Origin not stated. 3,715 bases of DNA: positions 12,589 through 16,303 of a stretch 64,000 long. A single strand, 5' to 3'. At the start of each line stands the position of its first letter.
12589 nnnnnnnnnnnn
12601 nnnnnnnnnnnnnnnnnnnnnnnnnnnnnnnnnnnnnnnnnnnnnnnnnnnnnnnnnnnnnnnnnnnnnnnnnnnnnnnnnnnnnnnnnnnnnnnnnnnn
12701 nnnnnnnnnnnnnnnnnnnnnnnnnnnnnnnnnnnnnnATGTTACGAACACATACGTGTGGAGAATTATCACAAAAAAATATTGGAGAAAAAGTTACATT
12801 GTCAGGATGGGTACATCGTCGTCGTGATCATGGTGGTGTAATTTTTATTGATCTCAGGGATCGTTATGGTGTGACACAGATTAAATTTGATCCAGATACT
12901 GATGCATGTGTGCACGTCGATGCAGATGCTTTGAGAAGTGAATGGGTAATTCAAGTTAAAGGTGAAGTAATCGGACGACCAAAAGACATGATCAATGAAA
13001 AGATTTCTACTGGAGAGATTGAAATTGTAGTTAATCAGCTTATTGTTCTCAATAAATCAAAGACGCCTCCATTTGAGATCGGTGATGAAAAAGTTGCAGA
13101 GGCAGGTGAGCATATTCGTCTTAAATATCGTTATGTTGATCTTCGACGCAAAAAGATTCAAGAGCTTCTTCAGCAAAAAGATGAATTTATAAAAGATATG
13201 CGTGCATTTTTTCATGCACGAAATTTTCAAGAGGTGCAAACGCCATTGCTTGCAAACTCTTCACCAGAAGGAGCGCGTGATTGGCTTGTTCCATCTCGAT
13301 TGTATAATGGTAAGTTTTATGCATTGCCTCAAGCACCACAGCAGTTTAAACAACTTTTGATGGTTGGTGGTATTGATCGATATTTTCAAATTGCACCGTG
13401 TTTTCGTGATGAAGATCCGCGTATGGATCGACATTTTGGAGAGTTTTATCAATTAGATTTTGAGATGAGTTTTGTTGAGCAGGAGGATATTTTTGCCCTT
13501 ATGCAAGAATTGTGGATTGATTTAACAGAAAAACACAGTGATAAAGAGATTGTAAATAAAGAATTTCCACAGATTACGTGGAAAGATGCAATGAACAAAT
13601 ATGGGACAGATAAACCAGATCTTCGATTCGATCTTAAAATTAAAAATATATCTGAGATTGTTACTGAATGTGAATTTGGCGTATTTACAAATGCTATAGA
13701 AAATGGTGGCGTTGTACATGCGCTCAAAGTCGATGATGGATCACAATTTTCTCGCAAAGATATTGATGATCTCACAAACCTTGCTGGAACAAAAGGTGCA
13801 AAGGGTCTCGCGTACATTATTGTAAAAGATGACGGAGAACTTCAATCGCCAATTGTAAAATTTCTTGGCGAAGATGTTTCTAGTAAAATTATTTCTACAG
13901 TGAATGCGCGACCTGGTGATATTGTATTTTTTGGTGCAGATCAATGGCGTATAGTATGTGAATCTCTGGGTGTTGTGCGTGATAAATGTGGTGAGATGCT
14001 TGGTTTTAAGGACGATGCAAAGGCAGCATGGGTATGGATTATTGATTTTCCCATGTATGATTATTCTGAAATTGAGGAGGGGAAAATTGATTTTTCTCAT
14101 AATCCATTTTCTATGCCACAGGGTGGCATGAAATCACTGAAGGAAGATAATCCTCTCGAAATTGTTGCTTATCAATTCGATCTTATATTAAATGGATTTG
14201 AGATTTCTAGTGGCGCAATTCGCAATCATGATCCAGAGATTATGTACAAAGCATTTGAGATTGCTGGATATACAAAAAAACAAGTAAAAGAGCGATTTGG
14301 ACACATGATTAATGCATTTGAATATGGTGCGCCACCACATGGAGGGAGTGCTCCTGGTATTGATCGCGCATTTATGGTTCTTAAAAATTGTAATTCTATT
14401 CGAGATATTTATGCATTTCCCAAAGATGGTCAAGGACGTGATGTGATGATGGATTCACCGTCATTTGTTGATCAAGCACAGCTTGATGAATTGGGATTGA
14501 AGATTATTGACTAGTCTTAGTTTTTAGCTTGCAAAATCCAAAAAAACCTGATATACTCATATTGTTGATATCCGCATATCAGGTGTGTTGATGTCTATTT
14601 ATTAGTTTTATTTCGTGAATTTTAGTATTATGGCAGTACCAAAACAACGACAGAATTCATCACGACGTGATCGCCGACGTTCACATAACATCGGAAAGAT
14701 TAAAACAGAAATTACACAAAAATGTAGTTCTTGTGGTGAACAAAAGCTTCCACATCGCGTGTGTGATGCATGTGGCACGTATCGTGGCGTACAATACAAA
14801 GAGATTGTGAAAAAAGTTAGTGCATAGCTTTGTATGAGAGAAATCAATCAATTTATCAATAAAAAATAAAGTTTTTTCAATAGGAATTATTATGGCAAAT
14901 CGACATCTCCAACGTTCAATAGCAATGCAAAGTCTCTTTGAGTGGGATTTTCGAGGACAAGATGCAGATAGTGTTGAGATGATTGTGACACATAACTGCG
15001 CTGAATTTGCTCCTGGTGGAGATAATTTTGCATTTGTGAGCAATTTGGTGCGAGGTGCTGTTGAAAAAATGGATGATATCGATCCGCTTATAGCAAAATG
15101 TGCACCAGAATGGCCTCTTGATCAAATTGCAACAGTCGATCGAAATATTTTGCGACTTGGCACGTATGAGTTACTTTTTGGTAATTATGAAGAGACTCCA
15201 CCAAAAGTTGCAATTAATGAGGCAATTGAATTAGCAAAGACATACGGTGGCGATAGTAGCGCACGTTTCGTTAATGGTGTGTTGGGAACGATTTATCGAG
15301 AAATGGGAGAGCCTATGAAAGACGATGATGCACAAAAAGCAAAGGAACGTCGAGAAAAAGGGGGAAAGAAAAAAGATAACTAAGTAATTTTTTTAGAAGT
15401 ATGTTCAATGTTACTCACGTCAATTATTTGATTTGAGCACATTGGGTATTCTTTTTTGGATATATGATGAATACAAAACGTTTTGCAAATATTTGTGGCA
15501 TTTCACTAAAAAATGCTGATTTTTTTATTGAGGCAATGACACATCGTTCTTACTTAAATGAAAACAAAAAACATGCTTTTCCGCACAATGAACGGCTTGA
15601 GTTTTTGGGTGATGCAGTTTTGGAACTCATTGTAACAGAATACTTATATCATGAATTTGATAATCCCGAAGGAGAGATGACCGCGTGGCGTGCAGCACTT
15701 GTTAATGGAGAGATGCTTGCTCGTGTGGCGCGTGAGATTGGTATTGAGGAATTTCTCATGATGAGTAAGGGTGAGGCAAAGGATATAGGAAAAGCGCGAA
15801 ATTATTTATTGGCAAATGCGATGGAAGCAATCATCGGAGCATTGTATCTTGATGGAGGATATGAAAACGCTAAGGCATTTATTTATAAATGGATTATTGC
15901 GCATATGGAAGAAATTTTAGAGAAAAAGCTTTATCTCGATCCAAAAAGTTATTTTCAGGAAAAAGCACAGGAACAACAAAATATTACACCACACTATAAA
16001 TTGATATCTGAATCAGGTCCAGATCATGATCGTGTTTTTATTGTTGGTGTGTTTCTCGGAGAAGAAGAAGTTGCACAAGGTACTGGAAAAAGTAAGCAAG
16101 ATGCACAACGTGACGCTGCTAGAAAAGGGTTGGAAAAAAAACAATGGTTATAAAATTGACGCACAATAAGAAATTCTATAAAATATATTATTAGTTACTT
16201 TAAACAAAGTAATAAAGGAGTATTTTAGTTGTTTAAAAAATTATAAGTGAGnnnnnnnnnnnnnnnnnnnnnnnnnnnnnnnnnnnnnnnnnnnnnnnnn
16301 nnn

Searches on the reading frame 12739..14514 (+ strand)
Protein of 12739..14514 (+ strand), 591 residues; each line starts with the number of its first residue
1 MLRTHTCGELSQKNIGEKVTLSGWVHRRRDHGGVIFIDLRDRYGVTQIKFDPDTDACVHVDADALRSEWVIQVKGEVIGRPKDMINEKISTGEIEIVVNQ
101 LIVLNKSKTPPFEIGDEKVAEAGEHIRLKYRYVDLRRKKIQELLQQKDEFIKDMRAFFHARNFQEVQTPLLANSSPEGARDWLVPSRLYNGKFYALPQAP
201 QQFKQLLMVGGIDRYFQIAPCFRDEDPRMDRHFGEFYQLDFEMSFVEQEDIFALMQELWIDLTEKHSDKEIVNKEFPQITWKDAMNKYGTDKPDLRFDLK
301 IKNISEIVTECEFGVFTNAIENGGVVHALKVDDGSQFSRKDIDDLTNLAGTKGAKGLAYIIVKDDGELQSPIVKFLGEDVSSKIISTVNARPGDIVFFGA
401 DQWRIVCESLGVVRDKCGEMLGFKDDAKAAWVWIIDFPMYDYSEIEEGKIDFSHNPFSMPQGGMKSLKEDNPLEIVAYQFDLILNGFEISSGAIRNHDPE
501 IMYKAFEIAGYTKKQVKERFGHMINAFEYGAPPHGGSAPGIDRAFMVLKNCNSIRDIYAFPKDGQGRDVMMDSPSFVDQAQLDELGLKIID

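Call 10: find_related_loci(query=window:12739-14511:+, collection=genome_contigs, flank=3000)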
Query window:12739-14511:+ (591 aa) in genome_contigs; peptide patterns used: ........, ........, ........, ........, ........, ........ (x = any residue, [..] = any of these).
448 stretches matched a pattern; 410 encode a relative of the query (tblastn E <= 1e-3); the best 80 are kept; 80 distinct loci.
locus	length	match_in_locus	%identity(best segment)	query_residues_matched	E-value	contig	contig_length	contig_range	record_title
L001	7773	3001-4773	78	1-591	0e+0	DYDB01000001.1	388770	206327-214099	MAG TPA_asm: Micavibrio sp. isolate IMS_BF-2 NODE_1_length_388850_cov_43.7852, whole genome shotgun sequence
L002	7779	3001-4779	78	1-591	0e+0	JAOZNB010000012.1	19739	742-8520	MAG: Candidatus Moraniibacteriota bacterium isolate GMC4_bin_51 GMC4_2659_length_19739_cov_8.066602, whole genome shotgu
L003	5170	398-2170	76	1-591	0e+0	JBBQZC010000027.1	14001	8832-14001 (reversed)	MAG: Candidatus Moraniibacteriota bacterium isolate Co_metawrap_2195 Cmw_2195_k141_18989731_length_14001_cov_16.9908, wh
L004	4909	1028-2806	69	1-589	0e+0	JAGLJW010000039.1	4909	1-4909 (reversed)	MAG: Candidatus Parcubacteria bacterium isolate RS_3_8 ROV157_3.bin.8.fa_39, whole genome shotgun sequence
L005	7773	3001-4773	69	1-588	0e+0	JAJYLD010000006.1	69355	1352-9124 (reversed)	MAG: bacterium isolate DBS2-1.bin63 NODE_661_length_69355_cov_4.479633, whole genome shotgun sequence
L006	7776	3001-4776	69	2-589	0e+0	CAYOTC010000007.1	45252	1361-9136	MAG TPA_asm: uncultured Bdellovibrionales bacterium isolate SRP192927_co6_68 genome assembly, contig: NODE_1200_length_4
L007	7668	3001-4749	70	1-581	0e+0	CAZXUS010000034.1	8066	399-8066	MAG TPA_asm: uncultured Bdellovibrionales bacterium isolate SRP191223_co1_52 genome assembly, contig: NODE_11329_length_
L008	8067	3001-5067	68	1-591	0e+0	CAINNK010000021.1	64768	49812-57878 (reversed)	uncultured bacterium isolate AM_bin-0953 genome assembly, contig: bin-0953:21/46, whole genome shotgun sequence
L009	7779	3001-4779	68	1-589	0e+0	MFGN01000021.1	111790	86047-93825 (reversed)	MAG: Candidatus Falkowbacteria bacterium RIFOXYD12_FULL_34_57 rifoxyd3_full_scaffold_31, whole genome shotgun sequence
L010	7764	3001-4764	68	1-589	0e+0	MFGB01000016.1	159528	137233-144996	MAG: Candidatus Falkowbacteria bacterium RIFOXYA2_FULL_47_19 rifoxya2_full_scaffold_34, whole genome shotgun sequence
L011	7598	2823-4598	68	2-589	0e+0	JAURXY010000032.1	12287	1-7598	MAG: bacterium isolate E10_metabat.bin.66_sub E10_k141_385708, whole genome shotgun sequence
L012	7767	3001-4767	68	1-590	0e+0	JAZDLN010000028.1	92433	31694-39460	MAG: Candidatus Falkowbacteria bacterium isolate MEGAHIT-group-0.601 k141_11169230, whole genome shotgun sequence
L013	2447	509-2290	67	1-590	0e+0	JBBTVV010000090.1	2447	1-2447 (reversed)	MAG: Patescibacteria group bacterium isolate H43-bin112_1 H43_bin112_1_000000000090, whole genome shotgun sequence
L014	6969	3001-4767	67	1-589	0e+0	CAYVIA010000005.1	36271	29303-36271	MAG TPA_asm: uncultured Gammaproteobacteria bacterium isolate binchicken_co129_792 genome assembly, contig: NODE_2922_le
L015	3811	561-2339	68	1-589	0e+0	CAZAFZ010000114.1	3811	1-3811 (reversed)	MAG TPA_asm: uncultured Gammaproteobacteria bacterium isolate binchicken_co259_340 genome assembly, contig: NODE_31643_l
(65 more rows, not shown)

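Call 29: find_related_loci(query=window:12739-14511:+, collection=metagenome_contigs, flank=1500)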
Query window:12739-14511:+ (591 aa) in metagenome_contigs; peptide patterns used: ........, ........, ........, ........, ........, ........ (x = any residue, [..] = any of these).
393 stretches matched a pattern; 335 encode a relative of the query (tblastn E <= 1e-3); the best 80 are kept; 80 distinct loci.
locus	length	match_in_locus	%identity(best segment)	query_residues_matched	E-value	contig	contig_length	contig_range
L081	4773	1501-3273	69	1-589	0e+0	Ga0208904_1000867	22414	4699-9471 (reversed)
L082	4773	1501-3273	70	1-589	0e+0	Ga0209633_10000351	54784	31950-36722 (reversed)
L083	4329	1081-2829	69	1-589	0e+0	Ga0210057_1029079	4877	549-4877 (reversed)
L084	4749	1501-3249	70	1-581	0e+0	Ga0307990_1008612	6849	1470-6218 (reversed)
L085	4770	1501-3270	68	1-589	0e+0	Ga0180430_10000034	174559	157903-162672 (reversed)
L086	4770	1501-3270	68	1-589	0e+0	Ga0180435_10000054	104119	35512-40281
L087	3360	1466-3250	68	1-591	0e+0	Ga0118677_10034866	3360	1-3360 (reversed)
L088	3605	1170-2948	68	1-589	0e+0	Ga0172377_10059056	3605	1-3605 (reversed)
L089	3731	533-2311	68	1-589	0e+0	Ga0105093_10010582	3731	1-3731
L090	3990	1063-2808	69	1-585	0e+0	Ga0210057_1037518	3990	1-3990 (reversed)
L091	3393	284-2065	66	1-590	0e+0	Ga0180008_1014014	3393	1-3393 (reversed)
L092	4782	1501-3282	67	1-590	0e+0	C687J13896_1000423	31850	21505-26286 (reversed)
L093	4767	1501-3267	67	1-589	0e+0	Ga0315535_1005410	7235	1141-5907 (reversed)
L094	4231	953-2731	67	1-589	0e+0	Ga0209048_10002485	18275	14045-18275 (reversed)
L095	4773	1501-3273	68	1-588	0e+0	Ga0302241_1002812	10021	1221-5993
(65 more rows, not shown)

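Call 40: search_protein_families(library=pfam, proteins=[window:12739-14514:+], max_evalue=0.00001)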
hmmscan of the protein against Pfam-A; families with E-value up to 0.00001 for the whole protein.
window:12739-14514:+ (591 aa): 3 families
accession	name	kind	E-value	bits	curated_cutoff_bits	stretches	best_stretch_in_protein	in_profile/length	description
PF00152.25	tRNA-synt_2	-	3.6e-105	351.9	25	1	124-563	2-307/308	tRNA synthetases class II (D, K and N)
PF02938.19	GAD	-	2.1e-27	95.6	23.4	1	316-410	1-95/95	GAD domain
PF01336.31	tRNA_anti-codon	-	2.5e-16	59.8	27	1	19-104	1-75/75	OB-fold nucleic acid binding domain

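Call 53: find_encoding_contigs(protein=window:12739-14514:+, flank=1000, max_places=3)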
Protein window:12739-14514:+ (591 aa): 2 contigs read that carry it; 1 place shown.
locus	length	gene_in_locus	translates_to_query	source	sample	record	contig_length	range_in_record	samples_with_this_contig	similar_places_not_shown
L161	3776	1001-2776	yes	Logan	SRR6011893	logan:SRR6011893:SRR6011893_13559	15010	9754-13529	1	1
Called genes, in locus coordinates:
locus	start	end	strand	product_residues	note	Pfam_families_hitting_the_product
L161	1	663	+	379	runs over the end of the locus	PF13462:Thioredoxin_4, PF01323:DSBA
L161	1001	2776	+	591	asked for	PF01336:tRNA_anti-codon, PF00152:tRNA-synt_2, PF02938:GAD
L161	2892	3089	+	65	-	PF01783:Ribosomal_L32p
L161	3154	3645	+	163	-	PF01029:NusB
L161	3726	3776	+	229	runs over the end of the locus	PF22935:RM44_endonuclase, PF14622:Ribonucleas_3_3, PF00636:Ribonuclease_3, PF00035:dsrm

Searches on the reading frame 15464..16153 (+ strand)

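Call 40: search_protein_families(library=pfam, proteins=[window:15464-16153:+], max_evalue=0.00001)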
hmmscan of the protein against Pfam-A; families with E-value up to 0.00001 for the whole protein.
window:15464-16153:+ (229 aa): 4 families
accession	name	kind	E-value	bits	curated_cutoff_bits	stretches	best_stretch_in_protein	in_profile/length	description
PF14622.11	Ribonucleas_3_3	-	9.3e-41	139.4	35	1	20-146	4-126/128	Ribonuclease-III-like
PF00636.31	Ribonuclease_3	-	3.1e-26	92.6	27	1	43-132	1-102/102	Ribonuclease III domain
PF00035.32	dsrm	-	2.2e-14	54.2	23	1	160-225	1-65/66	Double-stranded RNA binding motif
PF22935.1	RM44_endonuclase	-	3.5e-09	37.3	27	1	19-127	21-139/139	Large ribosomal subunit protein mL44, endonuclease domain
